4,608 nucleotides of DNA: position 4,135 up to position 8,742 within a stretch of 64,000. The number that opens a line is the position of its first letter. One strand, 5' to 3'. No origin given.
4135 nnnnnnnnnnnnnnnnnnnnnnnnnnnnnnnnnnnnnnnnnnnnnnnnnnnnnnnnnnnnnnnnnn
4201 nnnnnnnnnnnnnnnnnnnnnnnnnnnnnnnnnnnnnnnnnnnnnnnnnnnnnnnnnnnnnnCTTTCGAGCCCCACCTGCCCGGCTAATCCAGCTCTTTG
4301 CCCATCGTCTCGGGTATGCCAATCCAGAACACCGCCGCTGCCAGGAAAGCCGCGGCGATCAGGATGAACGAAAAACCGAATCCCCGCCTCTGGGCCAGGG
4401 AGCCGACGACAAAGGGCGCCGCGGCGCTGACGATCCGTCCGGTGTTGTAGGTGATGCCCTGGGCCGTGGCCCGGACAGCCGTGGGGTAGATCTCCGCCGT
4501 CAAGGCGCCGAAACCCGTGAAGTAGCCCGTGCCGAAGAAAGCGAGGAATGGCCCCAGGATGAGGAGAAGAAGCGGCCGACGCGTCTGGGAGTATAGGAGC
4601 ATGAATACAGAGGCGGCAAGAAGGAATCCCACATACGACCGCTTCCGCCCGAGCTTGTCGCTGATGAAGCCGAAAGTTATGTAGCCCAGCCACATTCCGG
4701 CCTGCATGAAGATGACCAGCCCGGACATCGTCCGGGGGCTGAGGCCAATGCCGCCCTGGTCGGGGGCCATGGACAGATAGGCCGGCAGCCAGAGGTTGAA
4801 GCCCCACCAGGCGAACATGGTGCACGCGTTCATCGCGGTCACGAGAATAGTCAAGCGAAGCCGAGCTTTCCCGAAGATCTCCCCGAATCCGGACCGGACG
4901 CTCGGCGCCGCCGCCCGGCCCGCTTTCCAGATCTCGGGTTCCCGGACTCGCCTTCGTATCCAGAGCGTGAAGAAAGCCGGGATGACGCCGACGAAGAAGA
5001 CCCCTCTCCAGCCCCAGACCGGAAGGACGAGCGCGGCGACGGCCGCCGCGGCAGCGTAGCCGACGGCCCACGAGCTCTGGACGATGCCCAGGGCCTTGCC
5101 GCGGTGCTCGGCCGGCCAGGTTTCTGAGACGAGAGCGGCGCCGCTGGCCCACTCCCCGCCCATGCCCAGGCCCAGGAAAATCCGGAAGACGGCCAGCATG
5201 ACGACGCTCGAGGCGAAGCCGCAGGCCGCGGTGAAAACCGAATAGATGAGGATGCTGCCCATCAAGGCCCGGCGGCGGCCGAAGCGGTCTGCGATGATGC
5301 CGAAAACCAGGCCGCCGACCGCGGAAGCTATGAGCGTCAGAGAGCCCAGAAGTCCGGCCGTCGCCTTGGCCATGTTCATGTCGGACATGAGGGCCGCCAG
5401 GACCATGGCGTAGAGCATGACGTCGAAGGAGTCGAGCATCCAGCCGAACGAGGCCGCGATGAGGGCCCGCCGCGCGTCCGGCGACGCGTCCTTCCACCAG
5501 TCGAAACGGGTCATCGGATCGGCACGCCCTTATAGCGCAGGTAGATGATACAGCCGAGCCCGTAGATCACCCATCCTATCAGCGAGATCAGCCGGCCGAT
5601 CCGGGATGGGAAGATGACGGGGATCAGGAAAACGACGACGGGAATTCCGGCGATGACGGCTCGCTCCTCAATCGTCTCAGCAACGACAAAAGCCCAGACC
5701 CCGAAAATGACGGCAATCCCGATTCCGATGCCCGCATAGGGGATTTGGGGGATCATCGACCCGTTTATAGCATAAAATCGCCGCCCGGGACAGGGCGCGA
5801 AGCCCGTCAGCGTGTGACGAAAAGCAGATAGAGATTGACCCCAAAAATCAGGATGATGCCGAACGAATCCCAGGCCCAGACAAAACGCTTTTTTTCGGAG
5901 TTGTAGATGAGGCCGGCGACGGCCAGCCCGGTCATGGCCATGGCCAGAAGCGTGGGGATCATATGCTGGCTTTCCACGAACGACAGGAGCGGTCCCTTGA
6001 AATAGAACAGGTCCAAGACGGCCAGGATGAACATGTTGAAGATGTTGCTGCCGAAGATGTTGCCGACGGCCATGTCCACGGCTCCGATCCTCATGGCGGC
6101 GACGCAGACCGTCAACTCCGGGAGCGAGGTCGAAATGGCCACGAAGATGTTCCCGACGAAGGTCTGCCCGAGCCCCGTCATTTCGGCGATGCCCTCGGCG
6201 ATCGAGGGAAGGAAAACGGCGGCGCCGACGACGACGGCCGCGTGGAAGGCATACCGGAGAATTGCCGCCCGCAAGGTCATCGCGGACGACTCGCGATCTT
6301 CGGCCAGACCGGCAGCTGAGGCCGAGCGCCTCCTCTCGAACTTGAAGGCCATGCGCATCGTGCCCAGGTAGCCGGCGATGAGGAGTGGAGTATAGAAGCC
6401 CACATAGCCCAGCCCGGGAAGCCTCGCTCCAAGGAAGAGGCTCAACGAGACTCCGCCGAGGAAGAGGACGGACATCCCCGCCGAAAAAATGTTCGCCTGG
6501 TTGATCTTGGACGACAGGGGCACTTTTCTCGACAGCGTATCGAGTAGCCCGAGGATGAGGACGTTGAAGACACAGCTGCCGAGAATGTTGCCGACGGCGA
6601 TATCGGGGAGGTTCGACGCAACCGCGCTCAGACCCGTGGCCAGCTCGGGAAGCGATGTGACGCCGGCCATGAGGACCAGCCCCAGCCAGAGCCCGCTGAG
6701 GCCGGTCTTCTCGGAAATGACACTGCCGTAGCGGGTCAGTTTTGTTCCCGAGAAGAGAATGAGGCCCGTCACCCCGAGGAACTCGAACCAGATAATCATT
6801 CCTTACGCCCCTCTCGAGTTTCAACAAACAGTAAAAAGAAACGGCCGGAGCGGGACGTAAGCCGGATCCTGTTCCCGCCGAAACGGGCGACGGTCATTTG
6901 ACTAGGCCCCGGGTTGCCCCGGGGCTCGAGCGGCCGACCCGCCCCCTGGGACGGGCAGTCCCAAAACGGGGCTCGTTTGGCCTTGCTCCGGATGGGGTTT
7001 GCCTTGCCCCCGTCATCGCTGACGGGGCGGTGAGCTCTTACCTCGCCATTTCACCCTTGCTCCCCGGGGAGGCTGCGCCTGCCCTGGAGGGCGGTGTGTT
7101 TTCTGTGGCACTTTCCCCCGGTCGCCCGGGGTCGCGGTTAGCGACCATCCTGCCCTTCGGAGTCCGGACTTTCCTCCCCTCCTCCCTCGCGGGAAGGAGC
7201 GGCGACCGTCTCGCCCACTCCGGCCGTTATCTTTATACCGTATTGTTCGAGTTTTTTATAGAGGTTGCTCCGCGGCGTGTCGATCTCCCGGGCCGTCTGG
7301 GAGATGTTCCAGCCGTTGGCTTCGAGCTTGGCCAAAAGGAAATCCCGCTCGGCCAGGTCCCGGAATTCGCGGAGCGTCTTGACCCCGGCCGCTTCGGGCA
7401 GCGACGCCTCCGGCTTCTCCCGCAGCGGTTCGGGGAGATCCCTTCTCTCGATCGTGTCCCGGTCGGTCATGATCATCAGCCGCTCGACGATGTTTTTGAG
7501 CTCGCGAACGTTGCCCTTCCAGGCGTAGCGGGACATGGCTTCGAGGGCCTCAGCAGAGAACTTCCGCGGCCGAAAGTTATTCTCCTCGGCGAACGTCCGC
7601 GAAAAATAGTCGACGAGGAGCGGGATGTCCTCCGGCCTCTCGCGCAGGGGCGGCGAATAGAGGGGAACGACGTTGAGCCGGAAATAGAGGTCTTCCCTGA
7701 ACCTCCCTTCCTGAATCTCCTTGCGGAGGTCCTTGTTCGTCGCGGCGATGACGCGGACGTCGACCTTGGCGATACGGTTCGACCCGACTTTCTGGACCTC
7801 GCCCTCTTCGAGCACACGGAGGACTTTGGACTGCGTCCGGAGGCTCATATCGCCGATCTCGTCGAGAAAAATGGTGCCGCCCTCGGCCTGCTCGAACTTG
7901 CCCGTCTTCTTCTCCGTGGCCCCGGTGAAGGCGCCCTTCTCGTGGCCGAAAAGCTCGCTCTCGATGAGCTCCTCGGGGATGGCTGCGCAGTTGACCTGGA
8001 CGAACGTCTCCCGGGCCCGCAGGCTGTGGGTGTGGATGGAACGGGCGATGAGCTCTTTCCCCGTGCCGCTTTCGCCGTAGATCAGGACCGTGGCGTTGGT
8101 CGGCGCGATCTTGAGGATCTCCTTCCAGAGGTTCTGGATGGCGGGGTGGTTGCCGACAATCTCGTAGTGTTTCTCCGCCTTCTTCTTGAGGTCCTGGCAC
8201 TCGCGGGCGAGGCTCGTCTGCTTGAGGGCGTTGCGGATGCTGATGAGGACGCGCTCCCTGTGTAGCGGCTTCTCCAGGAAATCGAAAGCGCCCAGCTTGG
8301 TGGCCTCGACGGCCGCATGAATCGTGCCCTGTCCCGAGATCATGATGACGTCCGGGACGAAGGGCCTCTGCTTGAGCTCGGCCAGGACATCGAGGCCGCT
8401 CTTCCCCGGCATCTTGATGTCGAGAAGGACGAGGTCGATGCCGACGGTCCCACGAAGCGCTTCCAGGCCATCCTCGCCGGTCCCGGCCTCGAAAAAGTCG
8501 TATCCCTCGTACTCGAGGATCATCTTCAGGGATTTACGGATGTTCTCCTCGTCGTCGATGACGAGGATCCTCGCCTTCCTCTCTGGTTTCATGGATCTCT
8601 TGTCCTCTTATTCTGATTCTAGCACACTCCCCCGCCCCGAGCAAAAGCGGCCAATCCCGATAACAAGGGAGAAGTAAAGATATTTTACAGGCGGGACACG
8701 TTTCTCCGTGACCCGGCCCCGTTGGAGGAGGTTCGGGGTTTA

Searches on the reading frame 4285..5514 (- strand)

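Call 66: search_protein_families(library=pfam, proteins=[window:4285-5514:-], max_evalue=0.00001)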
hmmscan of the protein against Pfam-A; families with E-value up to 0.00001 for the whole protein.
window:4285-5514:- (409 aa): 2 families
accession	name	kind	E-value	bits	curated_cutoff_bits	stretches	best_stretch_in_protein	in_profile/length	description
PF07690.21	MFS_1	-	5.1e-50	170.8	33.4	2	23-247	3-229/347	Major Facilitator Superfamily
PF00083.30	Sugar_tr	-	2e-27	96.6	22.3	2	49-192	44-193/452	Sugar (and other) transporter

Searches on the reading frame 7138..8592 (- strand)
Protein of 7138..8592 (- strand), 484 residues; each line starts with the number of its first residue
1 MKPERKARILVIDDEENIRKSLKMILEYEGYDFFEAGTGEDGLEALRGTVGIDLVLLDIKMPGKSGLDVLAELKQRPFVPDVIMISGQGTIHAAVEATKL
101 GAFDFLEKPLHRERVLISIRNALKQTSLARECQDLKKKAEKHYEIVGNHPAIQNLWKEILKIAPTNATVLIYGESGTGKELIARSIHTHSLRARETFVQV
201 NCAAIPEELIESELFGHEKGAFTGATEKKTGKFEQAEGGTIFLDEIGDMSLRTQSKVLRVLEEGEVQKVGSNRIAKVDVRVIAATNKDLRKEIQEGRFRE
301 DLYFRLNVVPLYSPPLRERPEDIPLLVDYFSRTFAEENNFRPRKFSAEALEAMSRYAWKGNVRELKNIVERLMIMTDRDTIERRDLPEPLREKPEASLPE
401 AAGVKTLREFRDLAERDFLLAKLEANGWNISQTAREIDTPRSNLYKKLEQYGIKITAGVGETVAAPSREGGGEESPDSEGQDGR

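Call 66: search_protein_families(library=pfam, proteins=[window:7138-8592:-], max_evalue=0.00001)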
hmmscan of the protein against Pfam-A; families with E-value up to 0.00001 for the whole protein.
window:7138-8592:- (484 aa): 8 families
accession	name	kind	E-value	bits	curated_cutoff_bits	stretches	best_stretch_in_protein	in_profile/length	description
PF00158.32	Sigma54_activat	-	2e-74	249.3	20.2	1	145-311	1-167/168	Sigma-54 interaction domain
PF25601.1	AAA_lid_14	-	6.1e-27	93.7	27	1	317-397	1-81/87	AAA+ ATPase lid domain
PF00072.30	Response_reg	-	1.7e-26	93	30.2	1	9-118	1-109/111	Response regulator receiver domain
PF14532.12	Sigma54_activ_2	-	1.8e-20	74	25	1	146-316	1-138/138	Sigma-54 interaction domain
PF07728.20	AAA_5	-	1.8e-08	34.9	22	1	169-287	2-123/139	AAA domain (dynein-related subfamily)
PF02954.25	HTH_8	-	2.7e-08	33.8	22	1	413-451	4-42/42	Bacterial regulatory protein, Fis family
PF00004.35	AAA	-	1e-07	32.9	21.2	1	169-305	1-130/131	ATPase family associated with various cellular activities (AAA)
PF07724.20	AAA_2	-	2e-06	28.4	27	1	167-297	4-135/166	AAA domain (Cdc48 subfamily)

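Call 91: search_protein_families(library=ncbifam, proteins=[window:7138-8592:-], max_evalue=1e-10)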
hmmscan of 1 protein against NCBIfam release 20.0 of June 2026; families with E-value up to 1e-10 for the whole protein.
window:7138-8592:- (484 aa): 67 families (the best 25 are shown)
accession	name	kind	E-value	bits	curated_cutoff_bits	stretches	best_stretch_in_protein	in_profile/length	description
NF008469.0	PRK11361.1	equivalog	8.4e-132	440.1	714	1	7-454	5-457/461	acetoacetate metabolism transcriptional regulator AtoC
TIGR01818.1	ntrC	equivalog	1e-129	433.4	558.6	1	9-407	1-399/463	nitrogen regulation protein NR(I)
NF051870.1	NAssimRespRegNtrX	equivalog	2.2e-129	432.3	600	1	8-453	3-452/452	nitrogen assimilation response regulator NtrX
TIGR02915.1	PEP_resp_reg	equivalog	3.1e-118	395.4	502.6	1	9-454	1-445/445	PEP-CTERM-box response regulator transcription factor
NF007689.0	PRK10365.1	equivalog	2.1e-112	376.2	760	1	6-448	5-439/441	sigma-54-dependent response regulator transcription factor ZraR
TIGR01817.1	nifA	equivalog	1.7e-111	373.6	528.85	1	122-386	175-438/534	nif-specific transcriptional activator NifA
NF041946.1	LuxO_transreg_Vib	equivalog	2.1e-110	369.7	800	1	31-401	21-391/463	quorum-sensing sigma-54 dependent transcriptional regulator LuxO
NF041552.1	TF_PrdR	equivalog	6.1e-110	368.2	795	1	133-452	259-577/577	sigma-54 dependent transcriptional regulator PrdR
NF003451.0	PRK05022.1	equivalog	1.1e-107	361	476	1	125-454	171-511/512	nitric oxide reductase transcriptional regulator NorR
NF008176.1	PRK10923.1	equivalog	2e-107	359.7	620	1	6-396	3-391/469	nitrogen regulation protein NR(I)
NF011695.0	PRK15115.1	equivalog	5.4e-105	351.7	763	1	4-452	4-437/445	two-component system response regulator GlrR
NF038308.1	RNA_repair_RtcR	equivalog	2.4e-100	336.9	650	1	90-398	122-444/530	RNA repair transcriptional activator RtcR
NF050807.1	TransRegFlbDCaul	equivalog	1e-98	331.2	750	1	17-391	12-366/454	sigma-54-dependent transcriptional regulator FlbD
NF049963.1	RespRegFlgRCampy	domain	5.7e-97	325.3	750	1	9-387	3-378/429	fla regulon two-component system response regulator FlgR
NF011958.0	PRK15429.1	equivalog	4.8e-86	289.9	830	1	134-404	370-637/692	formate hydrogenlyase transcriptional activator FlhA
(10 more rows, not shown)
